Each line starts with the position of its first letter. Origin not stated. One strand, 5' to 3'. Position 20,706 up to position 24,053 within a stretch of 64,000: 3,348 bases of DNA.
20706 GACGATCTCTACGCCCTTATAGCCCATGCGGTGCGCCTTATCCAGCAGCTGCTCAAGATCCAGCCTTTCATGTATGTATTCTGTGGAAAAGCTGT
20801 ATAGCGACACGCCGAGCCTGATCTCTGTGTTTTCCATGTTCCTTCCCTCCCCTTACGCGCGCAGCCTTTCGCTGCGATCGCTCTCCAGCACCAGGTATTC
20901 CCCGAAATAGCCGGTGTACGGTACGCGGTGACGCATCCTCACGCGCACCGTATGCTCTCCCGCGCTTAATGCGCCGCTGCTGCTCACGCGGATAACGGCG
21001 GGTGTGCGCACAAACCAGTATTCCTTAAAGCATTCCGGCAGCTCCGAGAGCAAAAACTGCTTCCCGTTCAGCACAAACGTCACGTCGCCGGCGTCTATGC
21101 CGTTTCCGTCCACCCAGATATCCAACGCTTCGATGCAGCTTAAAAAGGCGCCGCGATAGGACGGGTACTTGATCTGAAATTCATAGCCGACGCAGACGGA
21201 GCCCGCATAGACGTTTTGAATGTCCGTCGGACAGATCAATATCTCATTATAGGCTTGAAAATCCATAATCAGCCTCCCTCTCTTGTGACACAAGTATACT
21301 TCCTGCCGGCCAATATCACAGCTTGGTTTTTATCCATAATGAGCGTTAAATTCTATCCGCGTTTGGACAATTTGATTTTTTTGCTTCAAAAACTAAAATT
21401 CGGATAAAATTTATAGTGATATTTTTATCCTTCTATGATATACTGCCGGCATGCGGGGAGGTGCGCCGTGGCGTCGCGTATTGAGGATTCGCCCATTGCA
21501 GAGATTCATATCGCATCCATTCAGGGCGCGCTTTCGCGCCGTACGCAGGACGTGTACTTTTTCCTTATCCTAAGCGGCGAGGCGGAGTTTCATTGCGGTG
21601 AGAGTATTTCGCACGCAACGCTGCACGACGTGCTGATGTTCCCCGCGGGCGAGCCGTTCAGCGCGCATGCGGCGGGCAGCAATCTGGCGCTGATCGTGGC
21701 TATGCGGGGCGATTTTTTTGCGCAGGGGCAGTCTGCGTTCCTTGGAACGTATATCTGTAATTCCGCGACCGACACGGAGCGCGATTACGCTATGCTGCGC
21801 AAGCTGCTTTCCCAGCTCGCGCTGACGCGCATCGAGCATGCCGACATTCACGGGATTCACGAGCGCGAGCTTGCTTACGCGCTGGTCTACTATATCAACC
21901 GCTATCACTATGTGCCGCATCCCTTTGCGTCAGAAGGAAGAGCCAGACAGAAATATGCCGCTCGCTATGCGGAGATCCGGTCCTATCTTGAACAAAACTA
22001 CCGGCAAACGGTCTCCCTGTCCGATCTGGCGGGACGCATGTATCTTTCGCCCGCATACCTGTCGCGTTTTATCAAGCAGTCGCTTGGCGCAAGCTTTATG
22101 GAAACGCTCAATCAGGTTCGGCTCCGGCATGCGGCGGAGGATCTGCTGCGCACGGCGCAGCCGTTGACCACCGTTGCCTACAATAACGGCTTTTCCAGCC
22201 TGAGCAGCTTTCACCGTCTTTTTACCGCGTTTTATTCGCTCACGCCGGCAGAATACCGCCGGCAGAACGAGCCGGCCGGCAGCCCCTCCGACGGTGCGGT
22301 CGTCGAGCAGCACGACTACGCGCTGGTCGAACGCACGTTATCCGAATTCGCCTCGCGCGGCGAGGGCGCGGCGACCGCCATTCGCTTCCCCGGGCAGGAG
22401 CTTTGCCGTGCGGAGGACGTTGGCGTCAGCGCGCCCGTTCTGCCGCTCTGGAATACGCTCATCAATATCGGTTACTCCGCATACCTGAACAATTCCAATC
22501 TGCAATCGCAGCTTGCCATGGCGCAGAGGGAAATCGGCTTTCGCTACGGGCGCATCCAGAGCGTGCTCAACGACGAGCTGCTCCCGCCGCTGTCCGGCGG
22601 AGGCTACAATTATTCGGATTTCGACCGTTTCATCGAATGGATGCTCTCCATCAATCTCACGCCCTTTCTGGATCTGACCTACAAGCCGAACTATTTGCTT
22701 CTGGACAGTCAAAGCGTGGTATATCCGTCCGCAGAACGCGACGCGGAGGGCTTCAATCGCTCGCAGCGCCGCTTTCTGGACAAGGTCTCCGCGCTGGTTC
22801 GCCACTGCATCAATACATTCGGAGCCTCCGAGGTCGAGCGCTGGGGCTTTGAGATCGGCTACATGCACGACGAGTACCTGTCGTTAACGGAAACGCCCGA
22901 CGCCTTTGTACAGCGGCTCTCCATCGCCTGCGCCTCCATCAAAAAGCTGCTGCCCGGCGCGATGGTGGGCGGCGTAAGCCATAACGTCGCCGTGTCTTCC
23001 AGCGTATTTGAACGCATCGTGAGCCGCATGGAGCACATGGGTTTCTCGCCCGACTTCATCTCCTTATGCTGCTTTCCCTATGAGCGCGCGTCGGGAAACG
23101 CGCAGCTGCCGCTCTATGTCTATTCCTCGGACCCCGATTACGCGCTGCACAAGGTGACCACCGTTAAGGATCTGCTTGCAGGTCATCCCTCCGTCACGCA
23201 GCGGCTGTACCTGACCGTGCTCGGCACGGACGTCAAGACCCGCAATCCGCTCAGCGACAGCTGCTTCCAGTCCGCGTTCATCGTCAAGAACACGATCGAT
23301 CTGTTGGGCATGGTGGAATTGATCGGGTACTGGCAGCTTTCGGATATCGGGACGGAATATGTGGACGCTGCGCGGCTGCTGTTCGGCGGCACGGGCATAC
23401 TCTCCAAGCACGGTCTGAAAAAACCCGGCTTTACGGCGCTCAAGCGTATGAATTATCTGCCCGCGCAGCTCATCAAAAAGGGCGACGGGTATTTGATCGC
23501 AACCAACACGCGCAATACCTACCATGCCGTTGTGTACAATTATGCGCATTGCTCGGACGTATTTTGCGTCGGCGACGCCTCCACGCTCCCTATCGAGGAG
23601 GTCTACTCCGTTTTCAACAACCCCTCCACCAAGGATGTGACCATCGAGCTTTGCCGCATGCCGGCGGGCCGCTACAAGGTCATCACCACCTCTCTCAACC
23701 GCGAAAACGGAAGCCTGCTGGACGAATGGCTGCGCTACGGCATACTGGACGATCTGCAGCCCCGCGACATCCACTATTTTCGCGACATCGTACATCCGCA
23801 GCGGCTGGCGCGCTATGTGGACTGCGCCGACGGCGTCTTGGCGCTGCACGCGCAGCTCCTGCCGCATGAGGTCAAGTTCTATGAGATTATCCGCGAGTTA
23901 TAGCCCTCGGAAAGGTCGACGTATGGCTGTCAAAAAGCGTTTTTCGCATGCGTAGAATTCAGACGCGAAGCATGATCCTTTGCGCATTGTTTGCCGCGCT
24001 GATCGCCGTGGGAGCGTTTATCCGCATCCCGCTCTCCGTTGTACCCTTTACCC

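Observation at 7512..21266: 13-gene, ~13.7-kb operon built around a C-glycoside-deglycosidase-like alpha/beta pair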

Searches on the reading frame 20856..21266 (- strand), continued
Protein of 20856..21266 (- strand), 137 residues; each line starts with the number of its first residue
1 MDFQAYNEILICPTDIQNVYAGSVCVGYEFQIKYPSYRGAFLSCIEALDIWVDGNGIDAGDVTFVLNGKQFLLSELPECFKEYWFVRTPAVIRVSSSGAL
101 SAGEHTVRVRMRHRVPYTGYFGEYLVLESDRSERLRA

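Call 80: predict_structure(alignment_id=A3)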
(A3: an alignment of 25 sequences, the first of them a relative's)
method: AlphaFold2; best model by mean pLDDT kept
length: 584 residues; sequences in the alignment: 25
mean_pLDDT: 77.0   pTM: 0.78
mean pLDDT of the five models: 77.0, 69.2, 66.9, 65.9, 60.1
residues with pLDDT >= 90: 170; 70-90: 251; 50-70: 111; < 50: 52
segments of 3 or more residues with pLDDT < 50: 168-172, 291-293, 317-320, 351-377, 463-467, 581-584
pLDDT, mean of each block of 10 residues (from residue 1): 89 90 91 77 77 72 93 85 86 94 71 73 78 82 93 63 59 75 95 75 80 86 56 76 74 85 85 79 77 55 74 58 66 90 81 36 34 47 92 94 94 92 71 95 92 74 51 84 75 74 94 67 77 76 71 96 92 59 45
secondary structure, 60 per line:
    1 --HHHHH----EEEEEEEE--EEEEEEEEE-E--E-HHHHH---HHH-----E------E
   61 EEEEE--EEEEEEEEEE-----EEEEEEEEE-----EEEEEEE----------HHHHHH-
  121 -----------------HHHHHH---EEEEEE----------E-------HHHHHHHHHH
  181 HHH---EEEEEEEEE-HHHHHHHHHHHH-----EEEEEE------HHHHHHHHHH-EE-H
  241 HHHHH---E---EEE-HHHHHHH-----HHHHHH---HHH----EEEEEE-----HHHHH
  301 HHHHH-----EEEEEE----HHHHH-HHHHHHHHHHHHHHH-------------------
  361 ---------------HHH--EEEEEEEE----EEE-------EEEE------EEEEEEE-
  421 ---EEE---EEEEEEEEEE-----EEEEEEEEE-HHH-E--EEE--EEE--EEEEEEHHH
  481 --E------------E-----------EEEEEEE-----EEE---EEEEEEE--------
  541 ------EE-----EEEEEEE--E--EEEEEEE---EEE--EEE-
elements in order: H3-7 E12-19 E22-30 H37-41 E60-65 E68-77 E83-91 E97-103 H114-119 H138-143 E147-152 H171-183 E187-195 H197-208 E214-219 H226-235 H240-245 E253-255 H257-263 H269-274 E285-290 H296-305 E311-316 H321-325 H327-341 E381-388 E393-395 E403-406 E413-419 E424-426 E430-439 E445-453 E462-464 E467-469 E472-477 E508-514 E520-522 E526-532 E554-560 E566-572 E576-578 E581-583

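Call 82: fold_search(model_id=the predicted structure, library=pdb)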
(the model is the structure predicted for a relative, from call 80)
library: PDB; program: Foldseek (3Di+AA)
matches with E <= 10: 1814; with E <= 0.001: 712
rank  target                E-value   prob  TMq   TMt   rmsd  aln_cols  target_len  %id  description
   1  3ib3_A                7.1e-41  1.00  0.72  0.76   5.2       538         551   30  Crystal Structure of SACOL2612 - CocE/NonD family hydrolase from Staphylococcus aureus (released 2009-08-11)
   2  3iii                  8.9e-41  1.00  0.73  0.76   4.8       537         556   30  1.95 Angstrom Crystal Structure of CocE/NonD family hydrolase (SACOL2612) from Staphylococcus aureus (released 2009-08-18)
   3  3ib3_B                1.7e-40  1.00  0.73  0.76   4.1       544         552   29  Crystal Structure of SACOL2612 - CocE/NonD family hydrolase from Staphylococcus aureus (released 2009-08-11)
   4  3ida                  6.6e-28  1.00  0.56  0.57   8.2       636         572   20  Thermostable Cocaine Esterase with mutations L169K and G173Q, bound to DTT adduct (released 2010-03-02)
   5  3puh_B                1.3e-27  1.00  0.54  0.55   8.9       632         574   21  Cocaine Esterase, wild-type biologically active dimer (released 2011-09-21)
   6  1ju3                  1.5e-27  1.00  0.57  0.58   7.9       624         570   20  BACTERIAL COCAINE ESTERASE COMPLEX WITH TRANSITION STATE ANALOG (released 2001-12-21)
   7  3i2h                  4.3e-27  1.00  0.56  0.57   8.6       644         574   20  Cocaine Esterase with mutation L169K, bound to DTT adduct (released 2010-06-16)
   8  3pui                  5.4e-27  1.00  0.56  0.57   8.4       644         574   20  Cocaine Esterase with mutations G4C, S10C (released 2011-09-21)
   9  3i2i                  6.4e-27  1.00  0.57  0.58   8.0       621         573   21  Cocaine Esterase with mutation T172R, bound to DTT adduct (released 2010-06-16)
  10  3i2f                  7.2e-27  1.00  0.56  0.57   8.6       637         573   20  Cocaine Esterase with mutations T172R / G173Q, bound to DTT adduct (released 2010-06-16)
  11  3puh_A                7.2e-27  1.00  0.55  0.56   8.3       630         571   20  Cocaine Esterase, wild-type biologically active dimer (released 2011-09-21)
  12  3i2j                  7.6e-27  1.00  0.56  0.57   8.7       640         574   20  Cocaine Esterase, wild type, without a ligand (released 2010-06-16)
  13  4p08                  1.1e-26  1.00  0.57  0.58   8.1       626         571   20  Engineered thermostable dimeric cocaine esterase (released 2014-07-16)
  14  1l7r                  1.7e-26  1.00  0.56  0.57   8.6       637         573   21  Tyr44Phe Mutant of Bacterial Cocaine Esterase cocE (released 2003-02-11)
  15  1l7q                  1.9e-26  1.00  0.56  0.57   8.3       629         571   20  Ser117Ala Mutant of Bacterial Cocaine Esterase cocE (released 2003-02-11)
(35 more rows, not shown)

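Call 94: search_protein_families(library=pfam, proteins=[L153:6115-7728:-, L153:12174-14363:+, L153:14927-16861:-, L153:5145-5981:-, L157:3917-6265:+, L157:6368-7120:+, L157:7227-8267:-, L157:8251-9171:+, L157:11719-12606:-, L157:13767-15440:-], max_evalue=0.0001)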
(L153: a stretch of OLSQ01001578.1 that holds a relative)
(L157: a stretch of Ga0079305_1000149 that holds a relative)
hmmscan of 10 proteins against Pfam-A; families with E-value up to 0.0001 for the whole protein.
L153:6115-7728:- (537 aa): 2 families
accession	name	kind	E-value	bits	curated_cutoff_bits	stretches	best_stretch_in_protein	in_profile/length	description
PF13556.12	HTH_30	-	1.7e-15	57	27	1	456-513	1-58/59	PucR C-terminal helix-turn-helix domain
PF17853.6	GGDEF_2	-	5.4e-05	23.8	24.5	1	295-401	10-114/116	GGDEF-like domain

L153:12174-14363:+ (729 aa): 27 families (the best 25 are shown)
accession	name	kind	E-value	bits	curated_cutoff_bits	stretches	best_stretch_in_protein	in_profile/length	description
PF07992.20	Pyr_redox_2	-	3e-38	132.3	26.1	2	338-629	2-291/291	Pyridine nucleotide-disulphide oxidoreductase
PF13510.11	Fer2_4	-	1.6e-22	79.8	22.8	1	24-99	3-81/82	2Fe-2S iron-sulfur cluster binding domain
PF14691.11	Fer4_20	-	3.7e-16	59.4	25.8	1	246-324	31-112/113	Dihydroprymidine dehydrogenase domain II, 4Fe-4S cluster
PF00070.33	Pyr_redox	-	2.6e-14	53.9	22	1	338-372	1-35/82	Pyridine nucleotide-disulphide oxidoreductase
PF13450.12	NAD_binding_8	-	2.8e-13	50.4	21.9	1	341-377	1-37/68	NAD(P)-binding Rossmann-like domain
PF01266.30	DAO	-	4.8e-12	46.5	27.9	1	338-373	1-36/353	FAD dependent oxidoreductase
PF10588.14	NADH-G_4Fe-4S_3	-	1.7e-11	43.9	27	1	106-142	1-37/40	NADH-ubiquinone oxidoreductase-G iron-sulfur binding region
PF13738.12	Pyr_redox_3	-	2.5e-11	43.8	30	1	421-613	127-305/305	Pyridine nucleotide-disulphide oxidoreductase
PF01946.23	Thi4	-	1.7e-08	34.4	26.2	1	338-378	19-60/235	Thi4 family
PF22117.2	Fer4_Nqo3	-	2.3e-08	34.5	27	1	164-226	7-66/67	NADH-quinone oxidoreductase subunit 3, ferredoxin-like domain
PF12831.13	FAD_oxidored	-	2.3e-07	30.9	27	1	339-385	2-48/416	FAD dependent oxidoreductase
PF01494.25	FAD_binding_3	-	2.9e-07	30.5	22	0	339-369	4-34/349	FAD binding domain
PF02826.25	2-Hacid_dh_C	-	6.1e-07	29.4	25.1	0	321-418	19-117/178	D-isomer specific 2-hydroxyacid dehydrogenase, NAD binding domain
PF00037.32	Fer4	-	6.9e-07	29.3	21.1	1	208-226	5-23/24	4Fe-4S binding domain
PF12838.12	Fer4_7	-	1.1e-06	29.4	27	1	167-225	1-52/52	4Fe-4S dicluster domain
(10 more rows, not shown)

L153:14927-16861:- (644 aa): 0 families

L153:5145-5981:- (278 aa): 1 family
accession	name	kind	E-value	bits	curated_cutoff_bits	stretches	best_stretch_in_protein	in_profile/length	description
PF02661.23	Fic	-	2.9e-19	70.1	24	1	108-212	1-93/93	Fic/DOC family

L157:3917-6265:+ (782 aa): 2 families
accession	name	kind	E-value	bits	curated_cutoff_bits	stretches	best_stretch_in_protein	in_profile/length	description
PF00122.25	E1-E2_ATPase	-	8.2e-48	162.8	28.1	1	262-449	1-180/181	E1-E2 ATPase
PF00702.32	Hydrolase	-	4e-31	109.3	26.4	1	467-685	2-191/191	haloacid dehalogenase-like hydrolase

L157:6368-7120:+ (250 aa): 1 family
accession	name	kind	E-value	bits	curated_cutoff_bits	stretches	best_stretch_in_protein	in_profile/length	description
PF04402.19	SIMPL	-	1.2e-43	150.2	25.2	1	36-248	1-205/205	Protein of unknown function (DUF541)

L157:7227-8267:- (346 aa): 0 families

L157:8251-9171:+ (306 aa): 2 families
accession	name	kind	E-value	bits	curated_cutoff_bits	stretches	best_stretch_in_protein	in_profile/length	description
PF18075.7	FtsX_ECD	-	2.1e-18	67.1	23.5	1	59-145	1-87/96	FtsX extracellular domain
PF02687.27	FtsX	-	1.2e-15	58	25.5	1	186-302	2-118/120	FtsX-like permease C-terminal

L157:11719-12606:- (295 aa): 0 families

L157:13767-15440:- (557 aa): 2 families
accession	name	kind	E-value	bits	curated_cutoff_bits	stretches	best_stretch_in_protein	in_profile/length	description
PF13556.12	HTH_30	-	1.4e-17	63.6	27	1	477-535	1-59/59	PucR C-terminal helix-turn-helix domain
PF17853.6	GGDEF_2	-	1.5e-11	45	24.5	1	311-421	9-116/116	GGDEF-like domain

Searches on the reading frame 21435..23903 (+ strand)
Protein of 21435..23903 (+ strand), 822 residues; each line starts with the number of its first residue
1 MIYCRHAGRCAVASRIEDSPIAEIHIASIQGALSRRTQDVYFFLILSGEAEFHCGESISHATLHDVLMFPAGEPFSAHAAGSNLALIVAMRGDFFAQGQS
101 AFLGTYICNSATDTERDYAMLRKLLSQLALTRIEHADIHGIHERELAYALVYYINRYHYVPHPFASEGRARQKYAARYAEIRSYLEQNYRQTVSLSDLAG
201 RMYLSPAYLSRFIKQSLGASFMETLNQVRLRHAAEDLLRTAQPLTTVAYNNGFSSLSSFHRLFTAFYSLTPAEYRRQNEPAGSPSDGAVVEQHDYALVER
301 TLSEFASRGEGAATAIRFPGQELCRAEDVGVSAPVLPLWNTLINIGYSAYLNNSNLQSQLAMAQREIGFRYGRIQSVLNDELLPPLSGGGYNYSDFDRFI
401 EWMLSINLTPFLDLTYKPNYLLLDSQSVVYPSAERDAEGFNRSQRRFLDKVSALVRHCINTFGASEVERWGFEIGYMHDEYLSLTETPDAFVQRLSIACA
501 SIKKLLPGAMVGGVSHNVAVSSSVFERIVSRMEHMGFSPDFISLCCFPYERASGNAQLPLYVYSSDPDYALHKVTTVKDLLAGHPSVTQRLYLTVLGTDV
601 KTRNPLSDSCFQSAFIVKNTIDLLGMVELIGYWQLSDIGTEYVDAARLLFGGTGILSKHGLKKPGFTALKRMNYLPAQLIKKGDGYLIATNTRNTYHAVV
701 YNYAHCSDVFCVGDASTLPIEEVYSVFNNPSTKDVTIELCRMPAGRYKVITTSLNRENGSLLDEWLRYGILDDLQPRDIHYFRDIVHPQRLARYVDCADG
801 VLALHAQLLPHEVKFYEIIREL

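Call 6: search_protein_families(library=pfam, proteins=[window:21435-23903:+], max_evalue=0.01)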
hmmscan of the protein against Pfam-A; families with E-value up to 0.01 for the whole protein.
window:21435-23903:+ (822 aa): 4 families
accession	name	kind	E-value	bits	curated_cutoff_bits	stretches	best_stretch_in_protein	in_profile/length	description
PF01229.23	Glyco_hydro_39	-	5.7e-32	111.6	26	1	333-791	12-460/472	Glycosyl hydrolases family 39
PF12833.13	HTH_18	-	3.9e-21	75.6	33.6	1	198-277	1-80/80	Helix-turn-helix domain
PF00165.29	HTH_AraC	-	1.7e-07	31.6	26.6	1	243-276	10-42/42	Bacterial regulatory helix-turn-helix proteins, AraC family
PF02311.25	AraC_binding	-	0.00098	19.3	21.1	1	43-150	27-134/135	AraC-like ligand binding domain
